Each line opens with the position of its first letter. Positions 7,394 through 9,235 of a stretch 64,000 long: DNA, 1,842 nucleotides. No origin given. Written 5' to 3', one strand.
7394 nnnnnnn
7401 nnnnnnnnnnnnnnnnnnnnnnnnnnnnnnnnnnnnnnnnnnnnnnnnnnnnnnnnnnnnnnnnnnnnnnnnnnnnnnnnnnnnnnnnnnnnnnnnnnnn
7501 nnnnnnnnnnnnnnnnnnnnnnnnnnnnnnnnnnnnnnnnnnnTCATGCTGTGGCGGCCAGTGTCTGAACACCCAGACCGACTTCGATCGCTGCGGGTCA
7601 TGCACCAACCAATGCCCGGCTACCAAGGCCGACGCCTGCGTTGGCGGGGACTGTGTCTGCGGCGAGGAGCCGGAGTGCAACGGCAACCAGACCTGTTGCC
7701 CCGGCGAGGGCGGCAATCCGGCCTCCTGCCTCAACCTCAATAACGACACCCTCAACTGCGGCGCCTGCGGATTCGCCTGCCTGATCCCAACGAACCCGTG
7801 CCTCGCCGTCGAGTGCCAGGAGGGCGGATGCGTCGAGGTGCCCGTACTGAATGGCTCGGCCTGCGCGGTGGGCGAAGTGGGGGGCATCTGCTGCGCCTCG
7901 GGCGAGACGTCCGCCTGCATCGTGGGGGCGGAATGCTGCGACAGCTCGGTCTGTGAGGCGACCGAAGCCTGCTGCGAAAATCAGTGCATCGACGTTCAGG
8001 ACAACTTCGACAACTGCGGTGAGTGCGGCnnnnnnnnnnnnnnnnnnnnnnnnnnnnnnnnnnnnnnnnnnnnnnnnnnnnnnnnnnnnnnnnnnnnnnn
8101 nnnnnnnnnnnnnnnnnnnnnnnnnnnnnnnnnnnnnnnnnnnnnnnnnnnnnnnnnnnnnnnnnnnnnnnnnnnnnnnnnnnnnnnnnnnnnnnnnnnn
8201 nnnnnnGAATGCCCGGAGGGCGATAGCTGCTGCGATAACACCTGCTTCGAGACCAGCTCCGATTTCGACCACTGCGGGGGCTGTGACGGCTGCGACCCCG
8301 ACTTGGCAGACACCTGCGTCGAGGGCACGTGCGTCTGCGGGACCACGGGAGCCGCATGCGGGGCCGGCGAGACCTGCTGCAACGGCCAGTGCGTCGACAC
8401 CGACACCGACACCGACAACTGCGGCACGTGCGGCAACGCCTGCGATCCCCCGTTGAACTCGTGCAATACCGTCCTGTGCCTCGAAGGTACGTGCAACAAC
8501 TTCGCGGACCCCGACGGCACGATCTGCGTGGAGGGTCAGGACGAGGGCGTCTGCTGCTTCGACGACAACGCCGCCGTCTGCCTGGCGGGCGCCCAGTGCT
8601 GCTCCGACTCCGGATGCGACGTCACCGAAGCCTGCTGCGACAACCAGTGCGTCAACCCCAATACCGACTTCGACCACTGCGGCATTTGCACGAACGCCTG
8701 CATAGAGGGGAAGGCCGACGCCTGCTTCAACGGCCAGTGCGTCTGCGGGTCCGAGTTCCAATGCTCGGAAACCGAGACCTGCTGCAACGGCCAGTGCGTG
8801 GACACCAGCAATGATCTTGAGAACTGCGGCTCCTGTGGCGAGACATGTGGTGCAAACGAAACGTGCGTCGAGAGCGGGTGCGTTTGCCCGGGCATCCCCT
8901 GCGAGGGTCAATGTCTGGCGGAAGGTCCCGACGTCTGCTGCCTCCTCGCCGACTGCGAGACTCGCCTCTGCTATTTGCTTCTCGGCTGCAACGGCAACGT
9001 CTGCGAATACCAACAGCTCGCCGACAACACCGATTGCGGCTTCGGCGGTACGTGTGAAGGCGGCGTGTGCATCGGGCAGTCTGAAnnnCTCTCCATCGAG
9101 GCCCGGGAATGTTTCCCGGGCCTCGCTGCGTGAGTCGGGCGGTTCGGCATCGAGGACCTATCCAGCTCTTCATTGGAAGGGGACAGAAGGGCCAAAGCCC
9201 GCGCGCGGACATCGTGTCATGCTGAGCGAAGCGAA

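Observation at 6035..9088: A 1017-aa protein built from a higher-order tandem series of Stig1-like cysteine modules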

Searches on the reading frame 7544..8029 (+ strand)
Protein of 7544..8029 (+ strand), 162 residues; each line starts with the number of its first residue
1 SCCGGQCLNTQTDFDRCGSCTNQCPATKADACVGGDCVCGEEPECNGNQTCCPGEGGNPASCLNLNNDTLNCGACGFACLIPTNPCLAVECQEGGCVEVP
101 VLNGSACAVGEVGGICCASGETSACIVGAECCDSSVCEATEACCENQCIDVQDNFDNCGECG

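Call 36: search_solved_structures(query=A2, max_evalue=1, show_alignments=2)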
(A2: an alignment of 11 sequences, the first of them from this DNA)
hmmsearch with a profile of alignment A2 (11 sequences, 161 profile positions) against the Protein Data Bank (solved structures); distinct sequences matched with E-value up to 1: 2.
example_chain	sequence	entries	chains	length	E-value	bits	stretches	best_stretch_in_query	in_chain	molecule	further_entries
4rpb_A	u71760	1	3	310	0.82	12.9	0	83-127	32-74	Capsid protein VP1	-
5ysx_A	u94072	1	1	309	0.85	12.8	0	83-127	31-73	VP1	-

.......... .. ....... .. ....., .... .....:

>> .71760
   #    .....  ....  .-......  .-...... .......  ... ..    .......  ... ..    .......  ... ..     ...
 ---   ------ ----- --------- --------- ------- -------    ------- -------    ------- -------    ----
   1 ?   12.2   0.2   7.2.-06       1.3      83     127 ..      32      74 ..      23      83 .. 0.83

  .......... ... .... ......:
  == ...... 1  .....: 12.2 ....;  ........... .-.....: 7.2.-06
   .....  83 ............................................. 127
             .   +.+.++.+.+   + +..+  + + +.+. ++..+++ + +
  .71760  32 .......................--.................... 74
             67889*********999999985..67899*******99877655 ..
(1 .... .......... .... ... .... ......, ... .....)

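Call 39: predict_structure(alignment_id=A2)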
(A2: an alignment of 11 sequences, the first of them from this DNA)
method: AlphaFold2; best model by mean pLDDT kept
length: 162 residues; sequences in the alignment: 11
mean_pLDDT: 86.7   pTM: 0.62
mean pLDDT of the five models: 86.7, 81.9, 79.6, 76.8, 72.3
residues with pLDDT >= 90: 83; 70-90: 69; 50-70: 10; < 50: 0
segments of 3 or more residues with pLDDT < 50: none
pLDDT, mean of each block of 10 residues (from residue 1): 91 94 93 95 93 88 94 93 90 93 85 82 76 71 74 78 70
secondary structure, 60 per line:
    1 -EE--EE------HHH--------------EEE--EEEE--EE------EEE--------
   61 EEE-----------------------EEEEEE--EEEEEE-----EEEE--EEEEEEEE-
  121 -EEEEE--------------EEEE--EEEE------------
elements in order: E31-33 E36-39 E50-52 E61-63 E87-92 E95-100 E106-109 E112-119 E122-126 E141-144 E147-150

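Call 43: fold_search(model_id=the predicted structure, library=pdb)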
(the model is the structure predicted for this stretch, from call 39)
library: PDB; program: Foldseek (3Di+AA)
matches with E <= 10: 27; with E <= 0.001: 0
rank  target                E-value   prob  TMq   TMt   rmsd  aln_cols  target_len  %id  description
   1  3bk3_C                4.0e+00  0.02  0.11  0.19  10.2        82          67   13  Crystal structure of the complex of BMP-2 and the first Von Willebrand domain type C of Crossveinless-2 (released 2008-05-27)
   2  4zce_A                4.2e+00  0.10  0.12  0.36   2.1        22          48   18  Crystal Structure of the dust mite allergen Der p 23 from Dermatophagoides pteronyssinus (released 2015-11-25)
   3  7prl                  4.5e+00  0.04  0.19  0.10   8.7        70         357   17  MUC2 D1 with Cu(II) (released 2022-10-26)
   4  9gvq_B                4.5e+00  0.02  0.19  0.04  11.6       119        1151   18  MUC5AC mucin amino acids 28 to 1483 (released 2024-12-04)
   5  9gvq_A                5.4e+00  0.03  0.20  0.04  11.5        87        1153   18  MUC5AC mucin amino acids 28 to 1483 (released 2024-12-04)
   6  4dav_A                5.8e+00  0.04  0.16  0.11  11.0        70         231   11  The structure of Pyrococcus Furiosus SfsA in complex with DNA (released 2014-10-01)
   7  6tm2_A                6.1e+00  0.01  0.12  0.05   8.2        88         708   17  Human MUC2 AAs 21-1397 (released 2020-10-21)
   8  7a5o_C                6.1e+00  0.01  0.12  0.03   8.2        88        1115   17  Human MUC2 AAs 21-1397 (released 2020-10-21)
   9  7a5o_A                6.1e+00  0.01  0.12  0.03   8.2        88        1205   17  Human MUC2 AAs 21-1397 (released 2020-10-21)
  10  7ky9_A                6.5e+00  0.03  0.12  0.03   5.2        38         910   13  Structure of the S. cerevisiae phosphatidylcholine flippase Dnf2-Lem3 complex in the E1-ADP state (released 2021-01-06)
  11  8yy9_H                6.5e+00  0.01  0.10  0.07  12.9        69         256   13  Cryo-EM structure of a tri-heme cytochrome-associated RC-LH1 complex from a marine photoheterotrophic bacterium, purif (released 2025-04-02)
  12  9oz8_B                6.5e+00  0.01  0.15  0.05  19.8       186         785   14  Cryo-EM structure of chicken NEL dimer bound with one human NICOL. (released 2026-02-25)
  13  2vj3                  7.0e+00  0.02  0.19  0.22   8.8       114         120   18  Human Notch-1 EGFs 11-13 (released 2008-07-29)
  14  9gdq_C                7.4e+00  0.01  0.14  0.03  10.8        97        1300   14  Cryo-EM structure of Vibrio cholerae RNA polymerase Transcription Activation Complex with ToxR transcription factor an (released 2025-12-17)
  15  7v3p_B                7.4e+00  0.01  0.16  0.05  14.4       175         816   18  Cryo-EM structure of the IGF1R/insulin complex (released 2022-08-17)
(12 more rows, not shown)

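Call 76: fold_search(model_id=the predicted structure, library=viral)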
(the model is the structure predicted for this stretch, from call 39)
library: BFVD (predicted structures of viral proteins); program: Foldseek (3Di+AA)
matches with E <= 10: 77; with E <= 0.001: 0
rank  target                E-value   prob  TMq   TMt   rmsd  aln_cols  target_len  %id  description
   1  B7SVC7                3.7e-01  0.06  0.18  0.07  17.0       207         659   10  (no name in the UniProt tables at hand)
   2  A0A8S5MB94            8.8e-01  0.06  0.19  0.13  13.3        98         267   12  Uncharacterized protein [Podoviridae sp. ct53O25]
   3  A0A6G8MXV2            9.3e-01  0.03  0.15  0.08  13.6       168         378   21  Membrane protein [Cedratvirus kamchatka]
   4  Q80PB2                1.5e+00  0.04  0.15  0.07  12.5       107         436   14  Orf1 (Fragment) [Spodoptera litura multicapsid nucleopolyhedrovirus]
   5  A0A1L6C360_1          2.1e+00  0.03  0.13  0.03  11.5        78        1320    8  (no name in the UniProt tables at hand)
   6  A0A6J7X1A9            2.4e+00  0.02  0.16  0.05  12.8       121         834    8  Uncharacterized protein [uncultured Caudovirales phage]
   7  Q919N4                2.5e+00  0.06  0.16  0.04   8.8        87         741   16  CUN035 putative p91 capsid virion protein, similar to AcMNPV ORF83 [Culex nigripalpus nucleopolyhedrovirus (isolate Florida/1997)]
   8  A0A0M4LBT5            2.7e+00  0.03  0.16  0.04  13.0       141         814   13  (no name in the UniProt tables at hand)
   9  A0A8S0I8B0            2.7e+00  0.02  0.14  0.09  14.0       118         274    7  (no name in the UniProt tables at hand)
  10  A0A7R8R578            2.9e+00  0.06  0.14  0.16   8.6        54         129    7  Uncharacterized protein [Klebsiella phage vB_KvM-Eowyn]
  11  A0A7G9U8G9            2.9e+00  0.04  0.16  0.07  11.6       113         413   16  Capsid associated protein [Spilarctia obliqua nucleopolyhedrovirus]
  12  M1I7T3                2.9e+00  0.02  0.14  0.06  11.5        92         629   10  (no name in the UniProt tables at hand)
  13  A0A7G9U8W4            3.3e+00  0.02  0.13  0.15  12.5       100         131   10  FGF-1 [Pieris brassicae granulosis virus]
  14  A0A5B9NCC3            3.5e+00  0.06  0.14  0.08   9.7        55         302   18  Uncharacterized protein [Aeromonas phage 4_4572]
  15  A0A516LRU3            3.5e+00  0.04  0.14  0.11   9.0        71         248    7  (no name in the UniProt tables at hand)
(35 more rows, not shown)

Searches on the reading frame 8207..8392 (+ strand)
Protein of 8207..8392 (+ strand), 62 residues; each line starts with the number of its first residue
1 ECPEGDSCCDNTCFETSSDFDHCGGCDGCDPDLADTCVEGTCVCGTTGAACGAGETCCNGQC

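Call 46: search_protein_families(library=pfam, proteins=[window:8207-8392:+], max_evalue=1)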
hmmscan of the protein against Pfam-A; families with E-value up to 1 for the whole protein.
seq(62 aa): 1 family
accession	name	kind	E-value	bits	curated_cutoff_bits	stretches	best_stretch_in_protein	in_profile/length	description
PF04885.19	Stig1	-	0.0056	17.5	24.1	1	2-42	43-82/85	Stigma-specific STIG1-like protein family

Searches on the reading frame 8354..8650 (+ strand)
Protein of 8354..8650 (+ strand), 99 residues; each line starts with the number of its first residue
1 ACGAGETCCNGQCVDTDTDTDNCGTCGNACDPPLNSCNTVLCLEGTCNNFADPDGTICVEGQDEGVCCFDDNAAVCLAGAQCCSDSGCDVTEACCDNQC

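Call 46: search_protein_families(library=pfam, proteins=[window:8354-8650:+], max_evalue=1)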
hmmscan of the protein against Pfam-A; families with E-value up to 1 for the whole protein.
seq(99 aa): 1 family
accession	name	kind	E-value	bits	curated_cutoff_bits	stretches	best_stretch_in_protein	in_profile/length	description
PF04885.19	Stig1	-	2.5e-05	25.1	24.1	1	2-42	43-82/85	Stigma-specific STIG1-like protein family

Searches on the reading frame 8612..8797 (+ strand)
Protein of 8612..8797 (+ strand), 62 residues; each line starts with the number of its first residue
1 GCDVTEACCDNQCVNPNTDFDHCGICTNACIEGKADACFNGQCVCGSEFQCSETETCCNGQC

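Call 46: search_protein_families(library=pfam, proteins=[window:8612-8797:+], max_evalue=1)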
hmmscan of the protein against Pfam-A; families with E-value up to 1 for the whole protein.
seq(62 aa): 1 family
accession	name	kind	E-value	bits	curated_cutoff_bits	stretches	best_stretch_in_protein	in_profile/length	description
PF04885.19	Stig1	-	3.6e-06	27.8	24.1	1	2-44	43-83/85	Stigma-specific STIG1-like protein family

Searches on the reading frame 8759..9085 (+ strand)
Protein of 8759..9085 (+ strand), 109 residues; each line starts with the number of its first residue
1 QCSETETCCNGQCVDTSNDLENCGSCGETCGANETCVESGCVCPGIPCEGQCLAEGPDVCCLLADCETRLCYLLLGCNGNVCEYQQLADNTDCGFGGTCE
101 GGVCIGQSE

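Call 46: search_protein_families(library=pfam, proteins=[window:8759-9085:+], max_evalue=1)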
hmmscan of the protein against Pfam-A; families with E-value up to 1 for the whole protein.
seq(109 aa): 1 family
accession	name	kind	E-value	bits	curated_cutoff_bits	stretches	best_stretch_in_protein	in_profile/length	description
PF04885.19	Stig1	-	0.084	13.8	24.1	1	3-71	16-82/85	Stigma-specific STIG1-like protein family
